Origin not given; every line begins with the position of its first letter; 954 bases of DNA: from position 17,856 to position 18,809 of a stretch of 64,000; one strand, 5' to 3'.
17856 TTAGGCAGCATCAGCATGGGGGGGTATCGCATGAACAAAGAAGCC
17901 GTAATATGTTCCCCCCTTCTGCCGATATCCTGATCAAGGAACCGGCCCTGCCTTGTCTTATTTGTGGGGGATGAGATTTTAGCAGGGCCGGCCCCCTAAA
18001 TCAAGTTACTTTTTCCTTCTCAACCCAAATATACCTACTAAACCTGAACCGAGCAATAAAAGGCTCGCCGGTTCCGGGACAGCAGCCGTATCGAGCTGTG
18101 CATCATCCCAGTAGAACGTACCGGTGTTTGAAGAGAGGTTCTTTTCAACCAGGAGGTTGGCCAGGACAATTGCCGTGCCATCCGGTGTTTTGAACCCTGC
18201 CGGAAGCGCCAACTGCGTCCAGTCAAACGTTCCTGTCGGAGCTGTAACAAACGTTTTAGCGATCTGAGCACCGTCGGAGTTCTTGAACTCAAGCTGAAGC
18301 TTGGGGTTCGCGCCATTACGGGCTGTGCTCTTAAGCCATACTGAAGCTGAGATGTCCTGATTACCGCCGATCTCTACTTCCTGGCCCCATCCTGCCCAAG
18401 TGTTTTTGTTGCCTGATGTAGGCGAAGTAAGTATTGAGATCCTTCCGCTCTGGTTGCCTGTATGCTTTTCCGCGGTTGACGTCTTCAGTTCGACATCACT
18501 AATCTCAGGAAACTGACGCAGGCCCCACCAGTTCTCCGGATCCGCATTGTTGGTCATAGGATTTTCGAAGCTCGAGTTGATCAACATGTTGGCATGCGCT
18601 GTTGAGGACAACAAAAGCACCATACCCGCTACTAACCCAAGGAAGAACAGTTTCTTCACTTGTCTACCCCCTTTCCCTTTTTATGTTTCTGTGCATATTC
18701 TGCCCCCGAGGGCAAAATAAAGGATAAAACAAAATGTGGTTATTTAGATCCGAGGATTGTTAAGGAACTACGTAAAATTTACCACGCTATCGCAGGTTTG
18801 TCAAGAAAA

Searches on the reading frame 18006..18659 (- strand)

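Call 11: search_protein_families(library=pfam, proteins=[window:18006-18659:-])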
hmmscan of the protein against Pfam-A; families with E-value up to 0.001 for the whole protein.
window:18006-18659:- (217 aa): 1 family
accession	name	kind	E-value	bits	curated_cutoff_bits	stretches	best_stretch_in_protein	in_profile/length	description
PF07589.16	PEP-CTERM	-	1.3e-07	31.9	20.7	1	193-216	1-24/24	PEP-CTERM motif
